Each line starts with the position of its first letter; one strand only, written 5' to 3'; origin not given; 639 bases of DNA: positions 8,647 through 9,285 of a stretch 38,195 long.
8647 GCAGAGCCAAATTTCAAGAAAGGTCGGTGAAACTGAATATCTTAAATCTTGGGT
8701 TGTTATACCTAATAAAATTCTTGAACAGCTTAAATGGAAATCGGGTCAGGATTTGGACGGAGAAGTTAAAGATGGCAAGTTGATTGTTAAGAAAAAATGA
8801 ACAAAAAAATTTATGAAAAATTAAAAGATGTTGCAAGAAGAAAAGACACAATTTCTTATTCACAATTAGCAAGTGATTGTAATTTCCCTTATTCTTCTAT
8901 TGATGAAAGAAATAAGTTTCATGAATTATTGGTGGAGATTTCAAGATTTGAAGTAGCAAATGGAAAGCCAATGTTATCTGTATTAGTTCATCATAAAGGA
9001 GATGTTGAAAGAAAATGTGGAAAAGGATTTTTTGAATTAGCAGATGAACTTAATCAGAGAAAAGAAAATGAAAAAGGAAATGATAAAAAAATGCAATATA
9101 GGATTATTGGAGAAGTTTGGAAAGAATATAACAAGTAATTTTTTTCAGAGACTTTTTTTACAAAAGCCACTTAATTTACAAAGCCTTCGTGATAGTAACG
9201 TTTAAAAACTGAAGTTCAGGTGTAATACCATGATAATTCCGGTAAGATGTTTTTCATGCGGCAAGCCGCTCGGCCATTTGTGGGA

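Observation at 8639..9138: Untracked 53-aa AbrB/SpoVT-like ORF translationally coupled to a 113-aa unknown: a TA-like or controller cassette on the transposon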

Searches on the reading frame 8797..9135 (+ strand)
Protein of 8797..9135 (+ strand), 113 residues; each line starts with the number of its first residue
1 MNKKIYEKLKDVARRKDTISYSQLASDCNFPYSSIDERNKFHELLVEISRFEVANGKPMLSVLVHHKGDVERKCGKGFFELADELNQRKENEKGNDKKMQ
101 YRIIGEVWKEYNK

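Call 3: search_protein_families(library=pfam, proteins=[window:8797-9135:+], max_evalue=1)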
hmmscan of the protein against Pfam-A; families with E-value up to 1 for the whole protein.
window:8797-9135:+ (113 aa): 0 families

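Call 5: search_protein_families(library=ncbifam, proteins=[window:8797-9135:+], max_evalue=1)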
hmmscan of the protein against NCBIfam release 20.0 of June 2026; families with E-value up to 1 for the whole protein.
window:8797-9135:+ (113 aa): 0 families

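Call 6: search_protein_families(library=padloc, proteins=[window:8797-9135:+], max_evalue=1)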
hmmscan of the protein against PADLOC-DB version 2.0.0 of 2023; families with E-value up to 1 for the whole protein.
window:8797-9135:+ (113 aa): 0 families

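Call 7: search_protein_families(library=phrogs, proteins=[window:8797-9135:+], max_evalue=1)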
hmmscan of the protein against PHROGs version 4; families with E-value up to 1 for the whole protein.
window:8797-9135:+ (113 aa): 1 family
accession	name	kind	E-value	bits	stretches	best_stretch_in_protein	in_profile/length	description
phrog_36168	-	unknown function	0.31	12.6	1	8-40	4-35/67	-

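Call 8: search_solved_structures(query=window:8797-9135:+, max_evalue=10, show_alignments=2)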
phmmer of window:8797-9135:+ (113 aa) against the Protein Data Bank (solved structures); distinct sequences matched with E-value up to 10: 1.
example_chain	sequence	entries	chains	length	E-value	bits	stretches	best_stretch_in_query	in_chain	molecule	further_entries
1znv_A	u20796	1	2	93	0.73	13.2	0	32-66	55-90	Colicin E7 immunity protein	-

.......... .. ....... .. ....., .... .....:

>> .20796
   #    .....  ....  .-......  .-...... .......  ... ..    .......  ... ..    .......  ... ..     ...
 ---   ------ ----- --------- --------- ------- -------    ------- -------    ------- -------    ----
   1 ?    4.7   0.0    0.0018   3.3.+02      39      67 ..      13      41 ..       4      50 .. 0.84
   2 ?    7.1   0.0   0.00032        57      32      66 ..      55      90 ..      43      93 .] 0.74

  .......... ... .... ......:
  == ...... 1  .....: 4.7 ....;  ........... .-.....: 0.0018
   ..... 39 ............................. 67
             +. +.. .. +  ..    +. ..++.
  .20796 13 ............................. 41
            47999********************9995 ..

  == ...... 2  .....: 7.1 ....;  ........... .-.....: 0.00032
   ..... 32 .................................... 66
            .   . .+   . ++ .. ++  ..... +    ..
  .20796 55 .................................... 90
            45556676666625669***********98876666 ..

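Call 9: find_homologous_proteins(query=window:8797-9135:+, max_evalue=0.001)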
Query window:8797-9135:+ (113 aa): 18 proteins with E <= 0.001 among 24 candidates.
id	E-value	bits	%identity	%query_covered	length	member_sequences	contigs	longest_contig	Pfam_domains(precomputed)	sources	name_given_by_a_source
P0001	2.0e-69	248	100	100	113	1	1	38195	-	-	-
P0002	3.8e-45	170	71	98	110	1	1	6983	-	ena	-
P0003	3.1e-43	164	69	98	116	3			-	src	-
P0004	6.3e-43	163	68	98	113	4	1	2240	-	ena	-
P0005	2.0e-42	162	69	96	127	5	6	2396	-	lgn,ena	-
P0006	3.4e-42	161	69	96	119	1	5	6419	-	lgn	-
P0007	3.5e-42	161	66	100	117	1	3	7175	-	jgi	jgi:hypothetical protein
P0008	6.8e-42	160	66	100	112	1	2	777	-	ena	-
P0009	1.7e-41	159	68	96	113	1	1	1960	-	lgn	-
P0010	3.8e-41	157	68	96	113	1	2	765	-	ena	-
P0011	1.3e-40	156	67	96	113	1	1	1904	-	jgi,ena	-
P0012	3.1e-38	148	66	96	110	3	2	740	-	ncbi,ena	-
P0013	4.7e-38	147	63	99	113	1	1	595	-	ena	-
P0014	5.8e-38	147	63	96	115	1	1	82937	-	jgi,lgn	jgi:hypothetical protein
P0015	2.3e-37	145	63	100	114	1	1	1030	-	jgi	-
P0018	3.6e-24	103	69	62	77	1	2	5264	-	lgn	-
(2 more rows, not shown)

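Call 11: find_encoding_contigs(protein=P0014, flank=6000, max_places=3)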
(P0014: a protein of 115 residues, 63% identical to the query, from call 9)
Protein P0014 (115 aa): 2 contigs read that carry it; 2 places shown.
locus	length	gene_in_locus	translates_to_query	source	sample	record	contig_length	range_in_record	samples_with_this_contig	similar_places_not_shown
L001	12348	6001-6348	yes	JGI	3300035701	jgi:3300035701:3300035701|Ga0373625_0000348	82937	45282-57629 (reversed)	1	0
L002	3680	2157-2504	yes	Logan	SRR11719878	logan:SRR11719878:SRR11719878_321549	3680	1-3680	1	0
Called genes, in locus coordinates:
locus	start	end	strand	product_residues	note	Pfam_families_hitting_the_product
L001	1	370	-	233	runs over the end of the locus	PF03947:Ribosomal_L2_C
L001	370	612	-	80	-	PF00276:Ribosomal_L23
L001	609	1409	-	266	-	PF00573:Ribosomal_L4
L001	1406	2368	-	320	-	PF00297:Ribosomal_L3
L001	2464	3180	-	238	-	-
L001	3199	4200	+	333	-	PF01594:AI-2E_transport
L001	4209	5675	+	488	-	PF02885:Glycos_trans_3N, PF00591:Glycos_transf_3, PF07831:PYNP_C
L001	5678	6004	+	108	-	-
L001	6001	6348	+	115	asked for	-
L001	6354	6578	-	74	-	-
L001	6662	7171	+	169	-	PF13489:Methyltransf_23 (weak), PF08241:Methyltransf_11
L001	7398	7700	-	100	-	PF00428:Ribosomal_60s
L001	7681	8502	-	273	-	PF00466:Ribosomal_L10, PF17777:RL10P_insert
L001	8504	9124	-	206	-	PF00687:Ribosomal_L1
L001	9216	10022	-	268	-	PF07505:DUF5131, PF04055:Radical_SAM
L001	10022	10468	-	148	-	-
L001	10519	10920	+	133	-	-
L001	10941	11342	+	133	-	PF00293:NUDIX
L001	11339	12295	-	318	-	PF04055:Radical_SAM, PF08608:Wyosine_form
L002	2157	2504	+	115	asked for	-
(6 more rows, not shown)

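Call 12: find_encoding_contigs(protein=P0002, flank=6000, max_places=3)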
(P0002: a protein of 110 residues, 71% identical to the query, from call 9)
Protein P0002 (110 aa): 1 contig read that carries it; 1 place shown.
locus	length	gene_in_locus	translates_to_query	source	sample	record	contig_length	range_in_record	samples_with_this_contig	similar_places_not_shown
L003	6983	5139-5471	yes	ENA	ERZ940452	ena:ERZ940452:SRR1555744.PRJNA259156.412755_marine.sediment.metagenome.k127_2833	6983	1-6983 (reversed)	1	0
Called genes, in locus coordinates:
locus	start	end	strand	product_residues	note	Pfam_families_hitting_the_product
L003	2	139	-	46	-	?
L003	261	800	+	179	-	PF00160:Pro_isomerase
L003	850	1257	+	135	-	-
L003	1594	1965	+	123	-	PF04266:ASCH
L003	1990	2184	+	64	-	-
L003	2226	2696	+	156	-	PF10107:Endonuc_Holl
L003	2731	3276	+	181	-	-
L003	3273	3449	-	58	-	-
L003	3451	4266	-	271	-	PF03602:Cons_hypoth95 (faint), PF01555:N6_N4_Mtase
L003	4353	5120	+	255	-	-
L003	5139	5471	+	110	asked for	-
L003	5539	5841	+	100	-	-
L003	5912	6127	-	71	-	-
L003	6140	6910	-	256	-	PF01008:IF-2B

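Call 13: find_encoding_contigs(protein=P0007, flank=6000, max_places=3)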
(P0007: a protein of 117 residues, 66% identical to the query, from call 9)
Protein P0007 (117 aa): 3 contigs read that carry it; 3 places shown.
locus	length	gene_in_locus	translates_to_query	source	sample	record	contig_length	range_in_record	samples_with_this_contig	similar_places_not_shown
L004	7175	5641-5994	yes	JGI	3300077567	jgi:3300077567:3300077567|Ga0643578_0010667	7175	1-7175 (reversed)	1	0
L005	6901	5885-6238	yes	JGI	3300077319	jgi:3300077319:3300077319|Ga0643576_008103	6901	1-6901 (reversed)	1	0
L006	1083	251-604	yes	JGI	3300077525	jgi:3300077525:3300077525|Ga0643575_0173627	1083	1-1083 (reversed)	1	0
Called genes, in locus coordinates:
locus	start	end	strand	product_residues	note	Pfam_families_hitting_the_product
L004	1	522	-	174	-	?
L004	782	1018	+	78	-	-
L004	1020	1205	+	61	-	-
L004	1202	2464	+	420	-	PF00145:DNA_methylase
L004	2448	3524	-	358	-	-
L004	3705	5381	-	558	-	PF04326:SLFN_AlbA_2, PF13749:HATPase_c_4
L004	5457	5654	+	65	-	-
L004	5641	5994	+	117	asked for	-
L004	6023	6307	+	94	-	-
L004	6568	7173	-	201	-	?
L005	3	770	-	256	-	?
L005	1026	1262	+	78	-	-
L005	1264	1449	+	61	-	-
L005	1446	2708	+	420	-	PF00145:DNA_methylase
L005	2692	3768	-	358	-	-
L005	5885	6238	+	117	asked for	-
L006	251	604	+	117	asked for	-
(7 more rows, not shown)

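Call 20: find_encoding_contigs(protein=P0006, flank=6000, max_places=5)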
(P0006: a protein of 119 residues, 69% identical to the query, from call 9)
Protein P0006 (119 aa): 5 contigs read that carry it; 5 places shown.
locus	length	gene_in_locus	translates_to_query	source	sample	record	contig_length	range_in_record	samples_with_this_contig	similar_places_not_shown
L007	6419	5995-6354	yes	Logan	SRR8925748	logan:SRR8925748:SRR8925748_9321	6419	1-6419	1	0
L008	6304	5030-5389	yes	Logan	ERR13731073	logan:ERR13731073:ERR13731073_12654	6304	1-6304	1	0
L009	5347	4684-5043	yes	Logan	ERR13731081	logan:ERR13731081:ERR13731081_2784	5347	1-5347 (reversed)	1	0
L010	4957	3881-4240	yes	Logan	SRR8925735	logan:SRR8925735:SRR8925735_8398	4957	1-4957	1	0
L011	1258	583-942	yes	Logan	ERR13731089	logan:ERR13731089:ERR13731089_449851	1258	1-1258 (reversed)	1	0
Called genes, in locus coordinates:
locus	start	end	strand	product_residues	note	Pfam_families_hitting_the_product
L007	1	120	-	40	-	?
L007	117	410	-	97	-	-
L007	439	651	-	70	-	-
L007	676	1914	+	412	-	PF01609:DDE_Tnp_1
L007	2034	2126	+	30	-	-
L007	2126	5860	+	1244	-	PF02384:N6_Mtase, PF07669:Eco57I, PF01420:Methylase_S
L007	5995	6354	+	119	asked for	-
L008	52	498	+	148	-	-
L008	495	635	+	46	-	-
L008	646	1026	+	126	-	PF01609:DDE_Tnp_1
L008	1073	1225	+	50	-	-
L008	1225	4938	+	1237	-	PF02384:N6_Mtase, PF07669:Eco57I, PF01420:Methylase_S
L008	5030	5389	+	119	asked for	-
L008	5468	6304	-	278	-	?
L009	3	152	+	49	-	?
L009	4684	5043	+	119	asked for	-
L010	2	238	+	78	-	?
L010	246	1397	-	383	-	PF01420:Methylase_S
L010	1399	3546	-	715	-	PF02384:N6_Mtase, PF01170:UPF0020 (weak), PF07669:Eco57I (weak)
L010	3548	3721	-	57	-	-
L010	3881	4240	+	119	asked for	-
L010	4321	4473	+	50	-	-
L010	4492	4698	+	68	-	-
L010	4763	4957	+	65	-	?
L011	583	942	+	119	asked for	-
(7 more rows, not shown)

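Call 21: find_encoding_contigs(protein=P0018, flank=6000, max_places=3)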
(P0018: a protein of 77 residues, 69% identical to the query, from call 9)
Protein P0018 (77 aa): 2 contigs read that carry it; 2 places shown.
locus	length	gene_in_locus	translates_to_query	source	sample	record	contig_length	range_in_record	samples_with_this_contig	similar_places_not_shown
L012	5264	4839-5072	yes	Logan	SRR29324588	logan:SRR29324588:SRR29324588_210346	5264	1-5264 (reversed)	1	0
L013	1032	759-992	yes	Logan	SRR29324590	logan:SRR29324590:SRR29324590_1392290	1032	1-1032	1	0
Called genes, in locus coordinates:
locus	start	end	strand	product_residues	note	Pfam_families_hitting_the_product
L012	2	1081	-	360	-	?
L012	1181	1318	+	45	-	-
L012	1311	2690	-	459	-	PF01420:Methylase_S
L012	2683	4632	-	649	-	PF02384:N6_Mtase, PF01170:UPF0020 (faint), PF07669:Eco57I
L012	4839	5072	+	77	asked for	-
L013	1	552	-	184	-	?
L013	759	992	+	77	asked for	-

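Call 22: find_encoding_contigs(protein=P0005, flank=6000, max_places=6)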
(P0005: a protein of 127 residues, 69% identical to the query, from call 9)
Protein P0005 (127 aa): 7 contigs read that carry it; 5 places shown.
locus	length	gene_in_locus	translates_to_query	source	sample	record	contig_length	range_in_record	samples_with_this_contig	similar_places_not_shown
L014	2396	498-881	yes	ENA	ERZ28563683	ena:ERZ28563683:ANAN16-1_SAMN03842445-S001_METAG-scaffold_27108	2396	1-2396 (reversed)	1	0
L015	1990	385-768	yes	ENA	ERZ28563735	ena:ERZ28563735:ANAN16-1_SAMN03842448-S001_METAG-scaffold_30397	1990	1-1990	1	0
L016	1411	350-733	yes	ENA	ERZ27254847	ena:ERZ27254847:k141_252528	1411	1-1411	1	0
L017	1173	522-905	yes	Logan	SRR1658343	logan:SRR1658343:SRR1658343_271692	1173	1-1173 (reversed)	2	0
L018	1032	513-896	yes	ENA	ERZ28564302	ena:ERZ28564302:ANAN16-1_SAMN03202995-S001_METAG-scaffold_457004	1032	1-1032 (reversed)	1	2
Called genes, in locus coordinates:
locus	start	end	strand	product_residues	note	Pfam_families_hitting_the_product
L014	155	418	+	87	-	-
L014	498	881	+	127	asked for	-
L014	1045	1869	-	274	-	-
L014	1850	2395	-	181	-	?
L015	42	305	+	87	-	-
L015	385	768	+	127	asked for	-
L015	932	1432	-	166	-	-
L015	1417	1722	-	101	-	-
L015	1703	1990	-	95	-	?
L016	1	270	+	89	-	?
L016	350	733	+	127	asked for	-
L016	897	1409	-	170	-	?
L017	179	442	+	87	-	-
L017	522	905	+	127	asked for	-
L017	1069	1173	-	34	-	?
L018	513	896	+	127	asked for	-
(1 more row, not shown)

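Call 23: search_protein_representatives(protein=window:8797-9135:+)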
Query: 113 residues. Proteins with E-value up to 0.001 (for the whole library): 335; up to 1e-10: 19; up to 1e-30: 1. The best 150 are listed.
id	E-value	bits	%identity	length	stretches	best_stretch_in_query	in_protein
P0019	8.0e-34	132.2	63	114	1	1-112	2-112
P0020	2.0e-17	79.4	44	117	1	1-113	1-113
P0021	4.1e-17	78.4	43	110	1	1-113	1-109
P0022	4.6e-14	68.6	43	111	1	3-103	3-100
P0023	1.8e-13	66.8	41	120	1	2-107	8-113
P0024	2.4e-13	66.3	43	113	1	1-95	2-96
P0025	3.1e-13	66.0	44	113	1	1-108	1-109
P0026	2.5e-12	63.0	37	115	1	1-109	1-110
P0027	3.0e-12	62.8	49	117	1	1-86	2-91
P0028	7.8e-12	61.5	38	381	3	5-68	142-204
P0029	8.4e-12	61.3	47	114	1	1-87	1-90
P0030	1.4e-11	60.7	38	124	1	2-113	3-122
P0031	1.8e-11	60.3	47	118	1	2-97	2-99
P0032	4.1e-11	59.1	38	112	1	3-106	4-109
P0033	4.3e-11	59.1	39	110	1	1-108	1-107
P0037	8.6e-11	58.1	37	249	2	4-90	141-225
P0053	1.1e-08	51.4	32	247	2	4-100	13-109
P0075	1.7e-07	47.5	43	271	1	3-87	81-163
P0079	1.8e-07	47.4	41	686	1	3-97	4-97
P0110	1.2e-06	44.7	37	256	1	2-88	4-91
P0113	1.5e-06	44.5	41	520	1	2-86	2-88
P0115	1.5e-06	44.4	42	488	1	10-92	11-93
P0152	6.6e-06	42.4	37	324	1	4-92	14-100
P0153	6.8e-06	42.3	41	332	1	3-88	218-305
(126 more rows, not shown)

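Call 25: search_protein_families(library=pfam, proteins=[P0028, P0037, P0053, P0079, P0113, P0115, P0152, P0153, P0075, P0110], max_evalue=0.01)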
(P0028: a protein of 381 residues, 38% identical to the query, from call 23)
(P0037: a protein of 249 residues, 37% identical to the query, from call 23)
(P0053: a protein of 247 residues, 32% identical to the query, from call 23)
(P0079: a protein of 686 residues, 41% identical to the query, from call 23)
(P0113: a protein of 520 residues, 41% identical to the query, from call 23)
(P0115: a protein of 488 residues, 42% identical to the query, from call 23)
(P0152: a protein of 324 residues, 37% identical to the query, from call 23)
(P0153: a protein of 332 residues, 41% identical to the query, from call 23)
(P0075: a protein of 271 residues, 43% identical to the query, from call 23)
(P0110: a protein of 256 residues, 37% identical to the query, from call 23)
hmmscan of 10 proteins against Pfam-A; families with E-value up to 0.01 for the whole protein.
P0028 (381 aa): 1 family
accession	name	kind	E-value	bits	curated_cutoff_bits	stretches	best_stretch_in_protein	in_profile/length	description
PF01035.26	DNA_binding_1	-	0.003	17.8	27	0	14-42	6-33/81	6-O-methylguanine DNA methyltransferase, DNA binding domain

P0037 (249 aa): 0 families

P0053 (247 aa): 0 families

P0079 (686 aa): 13 families
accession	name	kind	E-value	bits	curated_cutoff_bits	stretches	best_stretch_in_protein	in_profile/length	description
PF08378.17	NERD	-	3.5e-10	40.8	22.1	1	146-261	5-110/111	Nuclease-related domain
PF13538.12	UvrD_C_2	-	2.7e-08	34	27.4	1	631-677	3-52/52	UvrD-like helicase C-terminal domain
PF13245.12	AAA_19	-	2.2e-07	31.5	25.1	1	362-512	12-131/134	AAA domain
PF09848.15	SLFN-g3_helicase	-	4.9e-06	26.5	24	1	366-642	6-282/354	Schlafen group 3, DNA/RNA helicase domain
PF00580.27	UvrD-helicase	-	6.7e-05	23.1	23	0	350-405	4-61/271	UvrD/REP helicase N-terminal domain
PF13604.12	AAA_30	-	7.2e-05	23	27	1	347-412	2-69/191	AAA domain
PF04851.21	ResIII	-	0.00019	21.8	22.5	1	361-410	23-74/164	Type III restriction enzyme, res subunit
PF02562.22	PhoH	-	0.00032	20.7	27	1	343-389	1-47/205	PhoH-like protein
PF25199.1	nSTAND_NTPase5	-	0.0011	19.2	34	0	341-395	21-76/145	Novel STAND NTPase 5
PF13361.12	UvrD_C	-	0.0046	16.8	25.6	0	624-677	281-346/350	UvrD-like helicase C-terminal domain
PF24883.2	NPHP3_N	-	0.0047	17.6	24.8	0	362-400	23-61/164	Nephrocystin 3, N-terminal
PF13087.12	AAA_12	-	0.0053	16.8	27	1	584-679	107-193/195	AAA domain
PF13191.12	AAA_16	-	0.0058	17.6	32.6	0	362-509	25-142/167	AAA ATPase domain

P0113 (520 aa): 1 family
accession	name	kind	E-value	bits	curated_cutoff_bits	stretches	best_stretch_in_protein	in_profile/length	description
PF13020.12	NOV_C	-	5.2e-19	68.6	22.1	1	402-487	1-82/91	Protein NO VEIN, C-terminal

P0115 (488 aa): 1 family
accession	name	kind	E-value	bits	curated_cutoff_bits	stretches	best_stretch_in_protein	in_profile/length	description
PF13020.12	NOV_C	-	1.1e-19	70.8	22.1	1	371-460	1-86/91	Protein NO VEIN, C-terminal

P0152 (324 aa): 0 families

P0153 (332 aa): 0 families

P0075 (271 aa): 0 families

P0110 (256 aa): 1 family
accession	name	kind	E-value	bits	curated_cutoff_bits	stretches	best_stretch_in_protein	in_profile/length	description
PF01844.29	HNH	-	1.6e-06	28.6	21.4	1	177-231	1-45/47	HNH endonuclease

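Call 29: search_solved_structures(query=A1, max_evalue=10, show_alignments=3)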
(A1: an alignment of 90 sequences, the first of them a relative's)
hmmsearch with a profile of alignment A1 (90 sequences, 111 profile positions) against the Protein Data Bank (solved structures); distinct sequences matched with E-value up to 10: 5.
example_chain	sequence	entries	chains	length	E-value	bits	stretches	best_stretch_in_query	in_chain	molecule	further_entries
1mgt_A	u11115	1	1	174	0.25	14.9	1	2-30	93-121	PROTEIN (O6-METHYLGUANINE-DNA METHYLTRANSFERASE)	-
5mww_A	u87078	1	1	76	0.53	13.8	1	4-47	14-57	RNA polymerase sigma factor SigA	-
4jpb_B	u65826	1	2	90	0.6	13.7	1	38-101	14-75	Methyl-accepting chemotaxis protein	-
3ur1_C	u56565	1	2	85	0.63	13.6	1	39-101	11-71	Methyl-accepting chemotaxis protein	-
9qpc_A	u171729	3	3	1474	0.65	13.6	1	31-68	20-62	DNA polymerase III PolC-type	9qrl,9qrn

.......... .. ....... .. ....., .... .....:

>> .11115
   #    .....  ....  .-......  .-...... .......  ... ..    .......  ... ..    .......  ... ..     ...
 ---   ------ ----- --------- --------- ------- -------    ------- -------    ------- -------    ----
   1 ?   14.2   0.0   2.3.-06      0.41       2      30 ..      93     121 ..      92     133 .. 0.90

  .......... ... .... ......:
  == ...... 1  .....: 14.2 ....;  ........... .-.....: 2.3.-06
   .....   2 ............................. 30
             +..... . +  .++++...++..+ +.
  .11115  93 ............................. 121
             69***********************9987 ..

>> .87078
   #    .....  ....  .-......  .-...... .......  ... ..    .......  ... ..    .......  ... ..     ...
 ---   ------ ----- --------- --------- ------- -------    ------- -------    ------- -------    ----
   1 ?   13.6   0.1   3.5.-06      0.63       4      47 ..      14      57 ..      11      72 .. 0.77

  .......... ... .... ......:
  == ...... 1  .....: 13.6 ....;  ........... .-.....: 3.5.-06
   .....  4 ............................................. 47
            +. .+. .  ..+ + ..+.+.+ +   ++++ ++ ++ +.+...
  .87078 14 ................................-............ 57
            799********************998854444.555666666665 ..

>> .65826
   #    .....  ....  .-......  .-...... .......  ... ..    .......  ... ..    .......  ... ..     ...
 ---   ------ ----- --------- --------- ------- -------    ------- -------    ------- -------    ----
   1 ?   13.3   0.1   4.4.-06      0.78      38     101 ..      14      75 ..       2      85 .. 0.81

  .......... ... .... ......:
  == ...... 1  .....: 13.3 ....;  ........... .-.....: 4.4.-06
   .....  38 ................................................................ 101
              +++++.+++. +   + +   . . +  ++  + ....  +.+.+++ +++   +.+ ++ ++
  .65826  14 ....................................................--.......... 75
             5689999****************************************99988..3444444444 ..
